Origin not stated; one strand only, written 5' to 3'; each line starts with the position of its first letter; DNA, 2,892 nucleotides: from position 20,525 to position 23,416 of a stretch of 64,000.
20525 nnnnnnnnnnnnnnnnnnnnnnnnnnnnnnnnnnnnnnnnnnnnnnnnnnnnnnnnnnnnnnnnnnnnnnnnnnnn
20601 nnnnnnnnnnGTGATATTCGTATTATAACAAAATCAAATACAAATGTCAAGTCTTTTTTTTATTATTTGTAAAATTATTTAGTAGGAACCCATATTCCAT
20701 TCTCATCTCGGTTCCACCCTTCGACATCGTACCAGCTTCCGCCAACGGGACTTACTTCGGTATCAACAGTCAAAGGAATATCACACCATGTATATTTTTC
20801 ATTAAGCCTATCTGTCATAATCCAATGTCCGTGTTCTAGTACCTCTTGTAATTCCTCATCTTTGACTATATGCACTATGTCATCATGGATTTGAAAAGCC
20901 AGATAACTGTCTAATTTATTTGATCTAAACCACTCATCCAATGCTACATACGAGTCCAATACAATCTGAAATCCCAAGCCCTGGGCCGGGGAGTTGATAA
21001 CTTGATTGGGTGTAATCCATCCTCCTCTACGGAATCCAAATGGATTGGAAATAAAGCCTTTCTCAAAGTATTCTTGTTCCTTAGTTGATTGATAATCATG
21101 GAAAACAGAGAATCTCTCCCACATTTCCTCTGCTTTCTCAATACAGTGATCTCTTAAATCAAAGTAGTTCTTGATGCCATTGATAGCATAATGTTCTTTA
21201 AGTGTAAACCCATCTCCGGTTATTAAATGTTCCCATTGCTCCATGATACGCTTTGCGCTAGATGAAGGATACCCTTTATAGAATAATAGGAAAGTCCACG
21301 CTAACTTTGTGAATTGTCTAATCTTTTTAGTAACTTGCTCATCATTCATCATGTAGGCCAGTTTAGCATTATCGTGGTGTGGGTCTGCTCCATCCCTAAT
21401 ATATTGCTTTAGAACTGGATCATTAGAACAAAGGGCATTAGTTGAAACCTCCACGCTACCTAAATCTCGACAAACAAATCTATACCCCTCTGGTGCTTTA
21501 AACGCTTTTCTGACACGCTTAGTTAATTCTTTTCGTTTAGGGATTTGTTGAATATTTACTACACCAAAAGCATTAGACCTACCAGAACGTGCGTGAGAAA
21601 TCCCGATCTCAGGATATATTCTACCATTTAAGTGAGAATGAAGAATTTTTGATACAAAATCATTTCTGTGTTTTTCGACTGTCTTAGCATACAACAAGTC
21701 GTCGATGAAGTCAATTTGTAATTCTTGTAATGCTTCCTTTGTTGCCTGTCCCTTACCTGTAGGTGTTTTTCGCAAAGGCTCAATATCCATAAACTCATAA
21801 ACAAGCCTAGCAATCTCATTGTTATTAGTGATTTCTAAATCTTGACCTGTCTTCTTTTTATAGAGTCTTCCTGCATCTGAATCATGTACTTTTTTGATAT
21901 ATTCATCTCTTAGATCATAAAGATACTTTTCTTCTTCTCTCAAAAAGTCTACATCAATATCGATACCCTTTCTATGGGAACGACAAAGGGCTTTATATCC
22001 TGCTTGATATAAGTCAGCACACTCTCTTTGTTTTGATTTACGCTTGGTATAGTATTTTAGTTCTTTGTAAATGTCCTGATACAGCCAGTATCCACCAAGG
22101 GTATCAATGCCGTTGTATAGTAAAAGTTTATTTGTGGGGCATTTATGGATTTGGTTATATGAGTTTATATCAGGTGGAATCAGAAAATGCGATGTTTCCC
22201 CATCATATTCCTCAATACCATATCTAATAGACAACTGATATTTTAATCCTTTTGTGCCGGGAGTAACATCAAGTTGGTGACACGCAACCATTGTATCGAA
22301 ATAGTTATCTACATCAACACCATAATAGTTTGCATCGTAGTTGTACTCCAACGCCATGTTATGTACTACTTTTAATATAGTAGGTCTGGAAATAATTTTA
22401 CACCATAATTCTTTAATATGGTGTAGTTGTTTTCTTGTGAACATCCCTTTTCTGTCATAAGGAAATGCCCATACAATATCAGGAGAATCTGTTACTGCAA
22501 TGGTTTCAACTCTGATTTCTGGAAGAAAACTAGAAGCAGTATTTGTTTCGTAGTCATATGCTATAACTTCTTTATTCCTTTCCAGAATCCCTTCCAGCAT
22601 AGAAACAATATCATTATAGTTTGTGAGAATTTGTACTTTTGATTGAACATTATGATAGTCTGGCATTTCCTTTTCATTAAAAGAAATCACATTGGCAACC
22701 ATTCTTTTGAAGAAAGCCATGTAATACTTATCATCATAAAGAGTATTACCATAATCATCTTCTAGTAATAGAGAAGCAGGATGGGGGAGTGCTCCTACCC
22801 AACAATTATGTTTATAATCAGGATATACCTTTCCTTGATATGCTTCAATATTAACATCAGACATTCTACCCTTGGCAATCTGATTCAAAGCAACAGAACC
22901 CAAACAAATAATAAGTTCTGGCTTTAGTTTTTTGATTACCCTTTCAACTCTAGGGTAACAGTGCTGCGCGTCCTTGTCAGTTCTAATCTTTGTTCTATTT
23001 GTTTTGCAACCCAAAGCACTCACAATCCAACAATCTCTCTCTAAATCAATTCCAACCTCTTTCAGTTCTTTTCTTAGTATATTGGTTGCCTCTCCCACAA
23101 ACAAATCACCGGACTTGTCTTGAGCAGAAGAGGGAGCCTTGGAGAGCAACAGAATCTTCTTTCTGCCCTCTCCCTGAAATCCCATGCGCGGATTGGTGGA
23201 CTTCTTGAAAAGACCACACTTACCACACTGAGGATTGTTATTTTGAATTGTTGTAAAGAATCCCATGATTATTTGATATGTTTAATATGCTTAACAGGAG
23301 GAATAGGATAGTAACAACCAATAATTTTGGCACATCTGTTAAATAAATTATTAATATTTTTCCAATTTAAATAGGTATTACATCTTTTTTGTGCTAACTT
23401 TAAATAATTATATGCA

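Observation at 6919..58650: Family A cassette: own promoter + small HTH gene + HNH nuclease, three copies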

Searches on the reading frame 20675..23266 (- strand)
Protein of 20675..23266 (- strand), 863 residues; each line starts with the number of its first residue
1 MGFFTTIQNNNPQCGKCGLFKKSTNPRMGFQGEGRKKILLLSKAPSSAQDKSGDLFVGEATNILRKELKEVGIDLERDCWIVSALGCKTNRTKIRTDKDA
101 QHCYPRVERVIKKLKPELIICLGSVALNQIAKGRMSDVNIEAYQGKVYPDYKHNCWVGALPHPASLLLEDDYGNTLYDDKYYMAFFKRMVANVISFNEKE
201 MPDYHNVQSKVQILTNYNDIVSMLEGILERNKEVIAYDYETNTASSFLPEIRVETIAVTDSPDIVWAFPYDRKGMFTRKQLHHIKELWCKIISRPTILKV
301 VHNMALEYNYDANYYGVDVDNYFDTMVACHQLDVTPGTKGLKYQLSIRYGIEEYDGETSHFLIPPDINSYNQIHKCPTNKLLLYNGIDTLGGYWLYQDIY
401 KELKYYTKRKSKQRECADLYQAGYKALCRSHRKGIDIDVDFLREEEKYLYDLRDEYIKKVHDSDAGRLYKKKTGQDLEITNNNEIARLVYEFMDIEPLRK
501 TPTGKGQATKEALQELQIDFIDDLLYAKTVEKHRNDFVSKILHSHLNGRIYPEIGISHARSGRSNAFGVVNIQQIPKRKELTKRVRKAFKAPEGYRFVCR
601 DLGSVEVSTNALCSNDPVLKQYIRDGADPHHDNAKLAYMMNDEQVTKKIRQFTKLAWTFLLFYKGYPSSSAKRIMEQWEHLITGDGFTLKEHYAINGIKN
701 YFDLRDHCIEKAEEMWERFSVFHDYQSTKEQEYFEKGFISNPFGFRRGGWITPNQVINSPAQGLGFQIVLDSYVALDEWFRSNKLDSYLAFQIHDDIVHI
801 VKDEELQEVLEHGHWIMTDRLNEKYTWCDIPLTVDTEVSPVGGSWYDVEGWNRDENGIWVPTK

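Call 31: find_related_loci(query=window:20675-23266:-, collection=viral_contigs, flank=4000)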
Query window:20675-23266:- (863 aa) in viral_contigs; peptide patterns used: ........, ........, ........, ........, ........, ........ (x = any residue, [..] = any of these).
9 stretches matched a pattern, but none encodes a relative of the query by tblastn (E <= 1e-3).
